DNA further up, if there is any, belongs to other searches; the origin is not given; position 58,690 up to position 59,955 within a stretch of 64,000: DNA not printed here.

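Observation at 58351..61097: Tightly coupled mgsA, radical-SAM, HemN-like radical-SAM operon of unknown function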

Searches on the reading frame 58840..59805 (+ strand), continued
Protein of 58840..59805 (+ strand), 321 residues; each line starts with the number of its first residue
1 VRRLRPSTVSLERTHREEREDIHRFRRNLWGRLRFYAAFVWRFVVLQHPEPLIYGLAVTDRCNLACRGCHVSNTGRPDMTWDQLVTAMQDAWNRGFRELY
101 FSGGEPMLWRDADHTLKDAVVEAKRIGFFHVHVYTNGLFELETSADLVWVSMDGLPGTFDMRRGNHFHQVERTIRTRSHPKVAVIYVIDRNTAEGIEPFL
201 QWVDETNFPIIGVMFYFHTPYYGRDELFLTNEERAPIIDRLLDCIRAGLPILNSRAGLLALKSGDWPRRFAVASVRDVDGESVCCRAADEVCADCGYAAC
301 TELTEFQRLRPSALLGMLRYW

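Call 28: find_related_loci(query=A3, collection=genome_contigs, flank=8000)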
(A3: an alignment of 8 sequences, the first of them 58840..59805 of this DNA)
Query A3 (321 aa) in genome_contigs; peptide patterns used: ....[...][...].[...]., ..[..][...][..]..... (x = any residue, [..] = any of these).
599 stretches matched a pattern (row limit reached: there are more); 541 encode a relative of the query (tblastn E <= 1e-3); the best 80 are kept; 80 distinct loci.
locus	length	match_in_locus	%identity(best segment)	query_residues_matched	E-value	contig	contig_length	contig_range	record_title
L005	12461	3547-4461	91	17-321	0e+0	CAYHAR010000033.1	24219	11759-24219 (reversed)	MAG TPA_asm: uncultured Anaerolineae bacterium isolate ERP119294_co1_453 genome assembly, contig: NODE_2444_length_24219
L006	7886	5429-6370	86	4-321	0e+0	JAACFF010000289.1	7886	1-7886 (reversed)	MAG: Chloroflexota bacterium isolate bin.33 scaffold_7459, whole genome shotgun sequence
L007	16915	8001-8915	91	17-321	0e+0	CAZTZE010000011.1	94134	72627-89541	MAG TPA_asm: uncultured Chloroflexus sp. isolate binchicken_co266_168 genome assembly, contig: NODE_542_length_94134_cov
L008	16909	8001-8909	85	19-321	4e-180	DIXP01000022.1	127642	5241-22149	MAG TPA_asm: Chloroflexi bacterium UBA6077 UBA6077_contig_732, whole genome shotgun sequence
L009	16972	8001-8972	82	2-321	1e-179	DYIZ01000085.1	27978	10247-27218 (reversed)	MAG TPA_asm: Candidatus Aquidulcis sp. isolate FI88_58_10 Afr_mines_FI88_649_length_27978_cov_4_105182, whole genome sho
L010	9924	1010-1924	85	17-321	2e-179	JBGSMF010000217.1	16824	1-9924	MAG: Thermoflexales bacterium isolate JTS-AC224 k141_711144, whole genome shotgun sequence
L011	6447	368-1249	87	28-321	6e-180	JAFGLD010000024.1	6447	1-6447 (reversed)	MAG: Anaerolineae bacterium isolate Zod_Metabat.387 k87_1212628, whole genome shotgun sequence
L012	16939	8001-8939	79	5-321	3e-174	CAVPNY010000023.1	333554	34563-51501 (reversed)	MAG: uncultured Chloroflexia bacterium isolate MFD00032.bin.3.204 genome assembly, contig: contig_69750, whole genome sh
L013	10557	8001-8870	86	32-321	1e-173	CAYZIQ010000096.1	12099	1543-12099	MAG TPA_asm: uncultured Chloroflexus sp. isolate SRP098346_co1_418 genome assembly, contig: NODE_6395_length_12099_cov_2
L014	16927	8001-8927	79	13-321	3e-173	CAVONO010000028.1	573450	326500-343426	MAG: uncultured Chloroflexia bacterium isolate MFD09779.bin.3.231 genome assembly, contig: contig_9682, whole genome sho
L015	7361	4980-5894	82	17-321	4e-173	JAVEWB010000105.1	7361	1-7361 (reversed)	MAG: Anaerolineae bacterium isolate BF4_135 NODE_34377_length_7361_cov_3.538153_Biofilm4, whole genome shotgun sequence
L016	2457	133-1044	82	17-321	0e+0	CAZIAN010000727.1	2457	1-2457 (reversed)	MAG TPA_asm: uncultured Pirellulales bacterium isolate binchicken_co81_115 genome assembly, contig: NODE_97364_length_24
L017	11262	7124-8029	80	20-321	1e-170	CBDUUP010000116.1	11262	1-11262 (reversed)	MAG TPA_asm: uncultured Anaerolineales bacterium isolate SRR22302368_binner13_Refined_76 genome assembly, contig: ERZ257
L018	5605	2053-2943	83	25-321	4e-173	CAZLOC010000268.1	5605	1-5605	MAG TPA_asm: uncultured Anaerolineaceae bacterium isolate binchicken_co234_131 genome assembly, contig: NODE_15082_lengt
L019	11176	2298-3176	81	29-321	7e-168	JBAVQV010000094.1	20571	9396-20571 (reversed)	MAG: Dehalococcoidia bacterium isolate MFD02350_ilm_asm_bin2 k127_108108, whole genome shotgun sequence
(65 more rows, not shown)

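Call 52: find_homologous_proteins(query=A2, max_evalue=1e-10)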
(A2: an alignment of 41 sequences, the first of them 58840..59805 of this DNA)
Query A2 (41 sequences) (321 aa, profile of the alignment): 1614 proteins with E <= 1e-10 among 8000 candidates; the best 120 are listed.
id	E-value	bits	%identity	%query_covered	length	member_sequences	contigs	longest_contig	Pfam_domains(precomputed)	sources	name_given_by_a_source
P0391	6.0e-111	388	39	88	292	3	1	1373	PF04055.28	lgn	-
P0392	1.0e-110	387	41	86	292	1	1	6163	PF04055.28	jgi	-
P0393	3.0e-110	386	40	90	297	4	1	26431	PF04055.28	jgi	jgi:MoaA/NifB/PqqE/SkfB family radical SAM enzyme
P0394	3.4e-110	386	41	88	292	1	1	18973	PF04055.28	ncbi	-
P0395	1.3e-109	384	37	90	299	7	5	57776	PF04055.28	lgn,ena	-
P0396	1.9e-109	383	37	86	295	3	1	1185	PF04055.28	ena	-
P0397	2.2e-109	383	43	88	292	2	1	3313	PF04055.28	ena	-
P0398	4.1e-109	382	39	90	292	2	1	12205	PF04055.28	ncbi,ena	-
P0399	4.2e-109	382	39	88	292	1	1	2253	PF04055.28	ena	-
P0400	6.2e-109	382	36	89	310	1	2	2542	PF04055.28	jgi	-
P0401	7.1e-109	381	39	91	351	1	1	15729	PF04055.28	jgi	jgi:MoaA/NifB/PqqE/SkfB family radical SAM enzyme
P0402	1.4e-108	380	39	89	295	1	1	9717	PF04055.28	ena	-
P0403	1.5e-108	380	37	88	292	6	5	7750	PF04055.28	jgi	-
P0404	1.7e-108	380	41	86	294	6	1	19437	PF04055.28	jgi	jgi:MoaA/NifB/PqqE/SkfB family radical SAM enzyme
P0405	2.0e-108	380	43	87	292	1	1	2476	PF04055.28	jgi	jgi:MoaA/NifB/PqqE/SkfB family radical SAM enzyme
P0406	2.1e-108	380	38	90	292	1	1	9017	PF04055.28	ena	-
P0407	2.1e-108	380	41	88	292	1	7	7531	PF04055.28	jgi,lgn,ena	-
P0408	3.2e-108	379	42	84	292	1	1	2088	PF04055.28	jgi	jgi:MoaA/NifB/PqqE/SkfB family radical SAM enzyme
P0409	3.2e-108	379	41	84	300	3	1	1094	PF04055.28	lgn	-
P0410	3.5e-108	379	38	88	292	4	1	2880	PF04055.28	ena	-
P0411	3.7e-108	379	40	88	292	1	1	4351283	PF04055.28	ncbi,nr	ncbi:MAG: radical SAM protein [Candidatus Aminicenantes bacterium]|nr:MAG: radical SAM protein [Cand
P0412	5.6e-108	378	38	89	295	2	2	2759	PF04055.28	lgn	-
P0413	5.8e-108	378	43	89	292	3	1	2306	PF04055.28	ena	-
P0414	6.5e-108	378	38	91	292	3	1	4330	PF04055.28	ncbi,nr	ncbi:MAG: radical SAM protein [Candidatus Stygibacter frigidus]|nr:radical SAM protein [Candidatus S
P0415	8.1e-108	378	40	87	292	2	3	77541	PF04055.28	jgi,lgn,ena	jgi:MoaA/NifB/PqqE/SkfB family radical SAM enzyme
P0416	9.0e-108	378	37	88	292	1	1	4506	PF04055.28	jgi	-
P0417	1.1e-107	378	42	86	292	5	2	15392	PF04055.28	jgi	jgi:MoaA/NifB/PqqE/SkfB family radical SAM enzyme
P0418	1.4e-107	377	36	90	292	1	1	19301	PF04055.28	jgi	jgi:Fe-coproporphyrin III synthase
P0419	1.6e-107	377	36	88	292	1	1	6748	PF04055.28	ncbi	-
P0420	1.8e-107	377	36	88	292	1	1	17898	PF04055.28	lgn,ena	-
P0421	2.1e-107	377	37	90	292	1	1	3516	PF04055.28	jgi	-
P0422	2.1e-107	377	38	88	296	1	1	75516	PF04055.28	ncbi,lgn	-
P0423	2.1e-107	377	37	90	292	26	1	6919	PF04055.28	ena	-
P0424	2.4e-107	376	37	88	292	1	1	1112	PF04055.28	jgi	-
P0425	2.7e-107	376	42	89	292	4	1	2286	PF04055.28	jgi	jgi:MoaA/NifB/PqqE/SkfB family radical SAM enzyme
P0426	2.8e-107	376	40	86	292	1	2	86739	PF04055.28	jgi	jgi:MoaA/NifB/PqqE/SkfB family radical SAM enzyme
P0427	2.8e-107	376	35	90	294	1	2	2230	PF04055.28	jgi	-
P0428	2.9e-107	376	47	89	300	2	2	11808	PF04055.28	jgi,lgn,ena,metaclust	metaclust:\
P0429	2.9e-107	376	37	90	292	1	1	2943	PF04055.28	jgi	jgi:MoaA/NifB/PqqE/SkfB family radical SAM enzyme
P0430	3.3e-107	376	41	88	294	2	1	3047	PF04055.28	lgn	-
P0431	3.3e-107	376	37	88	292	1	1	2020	PF04055.28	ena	-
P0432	3.4e-107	376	39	84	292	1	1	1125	PF04055.28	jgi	jgi:MoaA/NifB/PqqE/SkfB family radical SAM enzyme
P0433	3.7e-107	376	39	86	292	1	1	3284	PF04055.28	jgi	jgi:MoaA/NifB/PqqE/SkfB family radical SAM enzyme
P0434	4.0e-107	376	36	90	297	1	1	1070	PF04055.28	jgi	jgi:Fe-coproporphyrin III synthase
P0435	4.1e-107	376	37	89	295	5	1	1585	PF04055.28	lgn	-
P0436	4.1e-107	376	38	88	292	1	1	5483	PF04055.28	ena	-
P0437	4.4e-107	376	39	88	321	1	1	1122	PF04055.28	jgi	jgi:Fe-coproporphyrin III synthase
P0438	4.5e-107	376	38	88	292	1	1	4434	PF04055.28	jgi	jgi:MoaA/NifB/PqqE/SkfB family radical SAM enzyme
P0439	4.7e-107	375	37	86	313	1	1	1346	PF04055.28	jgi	jgi:MoaA/NifB/PqqE/SkfB family radical SAM enzyme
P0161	5.2e-107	375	79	98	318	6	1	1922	PF04055.28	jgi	jgi:Fe-coproporphyrin III synthase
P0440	6.1e-107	375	36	90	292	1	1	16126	PF04055.28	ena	-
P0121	6.3e-107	375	89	99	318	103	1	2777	PF04055.28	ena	-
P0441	6.4e-107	375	44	88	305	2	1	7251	PF04055.28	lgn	-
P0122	6.5e-107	375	91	95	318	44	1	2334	PF04055.28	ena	-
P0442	6.9e-107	375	37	89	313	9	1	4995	PF04055.28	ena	-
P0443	7.0e-107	375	51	90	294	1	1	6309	PF04055.28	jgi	-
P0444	7.0e-107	375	38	88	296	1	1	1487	PF04055.28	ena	-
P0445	8.4e-107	375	37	88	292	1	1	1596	PF04055.28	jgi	-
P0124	8.4e-107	375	86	99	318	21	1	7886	PF04055.28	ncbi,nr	ncbi:MAG: radical SAM protein [Chloroflexi bacterium]|nr:radical SAM protein [Chloroflexota bacteriu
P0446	9.4e-107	374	41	88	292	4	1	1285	PF04055.28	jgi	jgi:MoaA/NifB/PqqE/SkfB family radical SAM enzyme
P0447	1.1e-106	374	35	90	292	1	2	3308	PF04055.28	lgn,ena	-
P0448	1.2e-106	374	35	90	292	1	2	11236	PF04055.28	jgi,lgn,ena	-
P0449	1.2e-106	374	40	88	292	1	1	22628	PF04055.28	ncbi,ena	-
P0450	1.2e-106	374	37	88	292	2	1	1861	PF04055.28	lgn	-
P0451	1.3e-106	374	36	88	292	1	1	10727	PF04055.28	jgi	-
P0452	1.5e-106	374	38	88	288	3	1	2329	PF04055.28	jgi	jgi:MoaA/NifB/PqqE/SkfB family radical SAM enzyme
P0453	1.5e-106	374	35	90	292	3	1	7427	PF04055.28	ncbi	-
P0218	1.5e-106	374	81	91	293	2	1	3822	PF04055.28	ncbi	-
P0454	1.6e-106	374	38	89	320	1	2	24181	PF04055.28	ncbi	-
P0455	1.6e-106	374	39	89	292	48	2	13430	PF04055.28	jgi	jgi:MoaA/NifB/PqqE/SkfB family radical SAM enzyme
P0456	1.7e-106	374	41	84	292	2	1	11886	PF04055.28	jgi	jgi:MoaA/NifB/PqqE/SkfB family radical SAM enzyme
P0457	2.1e-106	373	36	88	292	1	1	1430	PF04055.28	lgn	-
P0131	2.2e-106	373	85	95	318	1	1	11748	PF04055.28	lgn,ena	-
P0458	2.2e-106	373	37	88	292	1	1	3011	PF04055.28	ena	-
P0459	2.4e-106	373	37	88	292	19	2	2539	PF04055.28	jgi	jgi:MoaA/NifB/PqqE/SkfB family radical SAM enzyme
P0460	2.4e-106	373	38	88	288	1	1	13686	PF04055.28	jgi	jgi:MoaA/NifB/PqqE/SkfB family radical SAM enzyme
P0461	2.4e-106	373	36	89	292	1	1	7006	PF04055.28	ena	-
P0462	2.6e-106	373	41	91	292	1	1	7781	PF04055.28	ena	-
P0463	2.6e-106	373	40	87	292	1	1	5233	PF04055.28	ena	-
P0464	2.6e-106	373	36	88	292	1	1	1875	PF04055.28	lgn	-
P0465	2.6e-106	373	39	86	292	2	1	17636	PF04055.28,PF13353.12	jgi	jgi:MoaA/NifB/PqqE/SkfB family radical SAM enzyme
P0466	2.9e-106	373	40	88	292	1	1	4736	PF04055.28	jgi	jgi:Fe-coproporphyrin III synthase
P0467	3.1e-106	373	41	93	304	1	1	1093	PF04055.28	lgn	-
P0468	3.4e-106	373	37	86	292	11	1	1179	PF04055.28,PF13353.12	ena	-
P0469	3.5e-106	373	37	90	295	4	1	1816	PF04055.28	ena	-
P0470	3.5e-106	373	42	84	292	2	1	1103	PF04055.28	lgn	-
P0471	3.5e-106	373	41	89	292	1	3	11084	PF04055.28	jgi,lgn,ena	-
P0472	3.6e-106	373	36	90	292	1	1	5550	PF04055.28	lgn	-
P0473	3.7e-106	372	38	86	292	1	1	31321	PF04055.28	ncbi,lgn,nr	ncbi:radical SAM protein [candidate division KSB1 bacterium]|nr:radical SAM protein [candidate divis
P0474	3.8e-106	372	37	90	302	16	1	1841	PF04055.28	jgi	jgi:Fe-coproporphyrin III synthase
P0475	3.8e-106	372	35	88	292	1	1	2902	PF04055.28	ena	-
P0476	3.9e-106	372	34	90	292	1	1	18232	PF04055.28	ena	-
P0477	4.9e-106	372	38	89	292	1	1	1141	PF04055.28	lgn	-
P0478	5.3e-106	372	38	88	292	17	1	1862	PF04055.28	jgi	-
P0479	5.5e-106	372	38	88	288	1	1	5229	PF04055.28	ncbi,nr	ncbi:MAG: radical SAM protein [Actinobacteria bacterium]|nr:radical SAM protein [Actinomycetota bact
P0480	5.8e-106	372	36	90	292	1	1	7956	PF04055.28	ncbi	-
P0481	6.5e-106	372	38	88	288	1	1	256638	PF04055.28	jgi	jgi:MoaA/NifB/PqqE/SkfB family radical SAM enzyme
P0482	6.8e-106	372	38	88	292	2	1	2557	PF04055.28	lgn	-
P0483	7.1e-106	372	47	89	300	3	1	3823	PF04055.28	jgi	jgi:MoaA/NifB/PqqE/SkfB family radical SAM enzyme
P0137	7.3e-106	372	82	99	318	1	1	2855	PF04055.28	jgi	jgi:MoaA/NifB/PqqE/SkfB family radical SAM enzyme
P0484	7.9e-106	371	35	89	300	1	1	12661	PF04055.28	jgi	jgi:MoaA/NifB/PqqE/SkfB family radical SAM enzyme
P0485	9.3e-106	371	38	88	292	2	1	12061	PF04055.28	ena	-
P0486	1.0e-105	371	39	86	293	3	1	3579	PF04055.28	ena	-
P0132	1.1e-105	371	85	94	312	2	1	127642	PF04055.28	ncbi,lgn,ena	-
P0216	1.1e-105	371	81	91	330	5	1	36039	PF04055.28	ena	-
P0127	1.2e-105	371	88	95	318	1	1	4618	PF04055.28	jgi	jgi:MoaA/NifB/PqqE/SkfB family radical SAM enzyme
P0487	1.2e-105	371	35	88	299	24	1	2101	PF04055.28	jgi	jgi:MoaA/NifB/PqqE/SkfB family radical SAM enzyme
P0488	1.2e-105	371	36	88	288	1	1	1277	PF04055.28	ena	-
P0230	1.2e-105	371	80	93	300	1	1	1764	PF04055.28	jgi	jgi:Fe-coproporphyrin III synthase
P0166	1.2e-105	371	82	92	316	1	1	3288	PF04055.28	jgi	jgi:MoaA/NifB/PqqE/SkfB family radical SAM enzyme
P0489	1.2e-105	371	41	88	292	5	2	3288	PF04055.28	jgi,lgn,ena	jgi:MoaA/NifB/PqqE/SkfB family radical SAM enzyme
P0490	1.3e-105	371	37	90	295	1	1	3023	PF04055.28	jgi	jgi:Fe-coproporphyrin III synthase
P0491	1.4e-105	371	36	90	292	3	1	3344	PF04055.28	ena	-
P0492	1.4e-105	371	40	88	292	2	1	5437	PF04055.28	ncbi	-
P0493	1.4e-105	371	39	88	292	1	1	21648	PF04055.28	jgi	jgi:MoaA/NifB/PqqE/SkfB family radical SAM enzyme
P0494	1.5e-105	371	34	90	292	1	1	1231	PF04055.28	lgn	-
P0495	1.5e-105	371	38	91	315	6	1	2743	PF04055.28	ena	-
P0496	1.6e-105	370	41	88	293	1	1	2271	PF04055.28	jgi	-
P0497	1.7e-105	370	38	89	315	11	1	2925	PF04055.28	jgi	-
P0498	1.7e-105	370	38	88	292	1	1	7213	PF04055.28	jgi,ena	-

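Call 59: predict_structure(alignment_id=A5)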
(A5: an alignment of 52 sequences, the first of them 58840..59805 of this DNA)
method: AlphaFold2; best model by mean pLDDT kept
length: 321 residues; sequences in the alignment: 52
mean_pLDDT: 89.3   pTM: 0.86
mean pLDDT of the five models: 89.3, 88.4, 87.8, 87.2, 86.1
residues with pLDDT >= 90: 214; 70-90: 89; 50-70: 17; < 50: 1
segments of 3 or more residues with pLDDT < 50: none
pLDDT, mean of each block of 10 residues (from residue 1): 56 73 79 93 93 94 77 85 98 97 87 96 97 92 94 95 92 92 96 97 98 91 80 95 98 96 87 92 79 77 94 90 77
secondary structure, 60 per line:
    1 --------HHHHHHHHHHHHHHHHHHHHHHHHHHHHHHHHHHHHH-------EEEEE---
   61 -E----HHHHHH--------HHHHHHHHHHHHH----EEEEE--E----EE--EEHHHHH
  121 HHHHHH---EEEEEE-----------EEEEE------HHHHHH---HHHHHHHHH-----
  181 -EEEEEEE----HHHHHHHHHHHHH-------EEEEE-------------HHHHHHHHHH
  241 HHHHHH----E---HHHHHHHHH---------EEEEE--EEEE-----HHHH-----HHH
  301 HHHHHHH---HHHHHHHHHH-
elements in order: H9-45 E53-57 H67-72 H81-93 E98-102 H116-126 E130-135 E147-151 H158-163 H167-175 E182-188 H193-205 E213-217 H231-246 H255-263 E273-277 E280-283 H289-292 H298-307 H311-320

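Call 64: fold_search(model_id=the predicted structure, library=pdb)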
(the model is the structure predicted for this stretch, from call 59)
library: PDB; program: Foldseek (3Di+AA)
matches with E <= 10: 1260; with E <= 0.001: 61
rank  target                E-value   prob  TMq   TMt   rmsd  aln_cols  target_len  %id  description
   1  4k39_A                1.4e-09  1.00  0.50  0.45   4.5       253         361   19  Native anSMEcpe with bound AdoMet and Cp18Cys peptide (released 2013-05-08)
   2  4k37_B                1.4e-09  1.00  0.47  0.42   5.0       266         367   19  Native anSMEcpe with bound AdoMet (released 2013-05-08)
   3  4k38_B                2.6e-09  1.00  0.50  0.45   4.7       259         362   20  Native anSMEcpe with bound AdoMet and Kp18Cys peptide (released 2013-05-08)
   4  4k36_B                2.9e-09  1.00  0.50  0.44   4.9       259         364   19  His6 tagged anSMEcpe with bound AdoMet (released 2013-05-08)
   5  4k37_A                3.5e-09  1.00  0.49  0.44   4.6       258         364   20  Native anSMEcpe with bound AdoMet (released 2013-05-08)
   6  4k36_A                3.8e-09  1.00  0.50  0.43   4.5       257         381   19  His6 tagged anSMEcpe with bound AdoMet (released 2013-05-08)
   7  4k39_B                5.8e-09  1.00  0.49  0.45   4.3       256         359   19  Native anSMEcpe with bound AdoMet and Cp18Cys peptide (released 2013-05-08)
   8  5vsl_A                8.9e-09  1.00  0.48  0.57   4.2       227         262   18  Crystal structure of viperin with bound [4Fe-4S] cluster and S-adenosylhomocysteine (SAH) (released 2017-06-14)
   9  4k38_A                1.0e-08  1.00  0.48  0.42   4.9       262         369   19  Native anSMEcpe with bound AdoMet and Kp18Cys peptide (released 2013-05-08)
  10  6q2p_A                1.4e-08  1.00  0.49  0.54   4.0       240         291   17  Crystal structure of mouse viperin bound to cytidine triphosphate and S-adenosylhomocysteine (released 2020-01-22)
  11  6q2p_B                3.5e-08  1.00  0.49  0.53   4.0       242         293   15  Crystal structure of mouse viperin bound to cytidine triphosphate and S-adenosylhomocysteine (released 2020-01-22)
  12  6q2q_A                1.3e-07  1.00  0.48  0.53   3.7       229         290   17  Crystal structure of mouse viperin bound to uridine triphosphate and S-adenosylhomocysteine (released 2020-01-22)
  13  5v1q_B                1.6e-07  1.00  0.49  0.37   3.9       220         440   13  Crystal structure of Streptococcus suis SuiB (released 2017-08-30)
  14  5v1s_B                1.8e-07  1.00  0.47  0.36   3.9       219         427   12  Crystal structure of Streptococcus suis SuiB bound to S-adenosylmethionine (released 2017-08-30)
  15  9dfw_A                2.2e-07  1.00  0.47  0.53   3.8       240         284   14  X-ray crystal structure of an engineered Viperin-like enzyme from T. virens with bound CTP and SAM (released 2025-02-12)
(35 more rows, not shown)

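Call 68: find_encoding_contigs(protein=P0481, flank=7000, max_places=1)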
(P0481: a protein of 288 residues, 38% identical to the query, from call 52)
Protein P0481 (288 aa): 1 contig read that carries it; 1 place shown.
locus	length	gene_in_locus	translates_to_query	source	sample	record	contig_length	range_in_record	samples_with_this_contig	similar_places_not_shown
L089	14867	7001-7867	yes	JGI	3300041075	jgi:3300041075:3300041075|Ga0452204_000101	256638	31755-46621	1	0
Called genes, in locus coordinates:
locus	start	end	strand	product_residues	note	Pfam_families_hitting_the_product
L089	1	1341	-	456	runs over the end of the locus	-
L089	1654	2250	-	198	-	-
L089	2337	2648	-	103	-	PF04430:DUF498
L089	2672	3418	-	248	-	PF22935:RM44_endonuclase (weak), PF14622:Ribonucleas_3_3, PF00636:Ribonuclease_3, PF00035:dsrm, PF14709:DND1_DSRM (weak)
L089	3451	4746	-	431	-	PF01979:Amidohydro_1, PF07969:Amidohydro_3 (weak), PF12890:DHOase, PF07969:Amidohydro_3 (weak)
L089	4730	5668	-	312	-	PF02729:OTCace_N, PF00185:OTCace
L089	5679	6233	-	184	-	PF00156:Pribosyltran, PF14681:UPRTase (weak)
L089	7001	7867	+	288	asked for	PF04055:Radical_SAM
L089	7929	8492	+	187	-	-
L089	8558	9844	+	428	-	PF04055:Radical_SAM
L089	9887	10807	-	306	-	PF01467:CTP_transf_like (weak), PF06574:FAD_syn, PF01687:Flavokinase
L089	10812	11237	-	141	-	PF08899:DUF1844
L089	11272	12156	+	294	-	PF01503:PRA-PH (faint), PF03819:MazG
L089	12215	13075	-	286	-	PF03462:PCRF, PF00472:RF-1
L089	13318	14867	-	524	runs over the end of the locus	PF20154:LNT_N, PF00795:CN_hydrolase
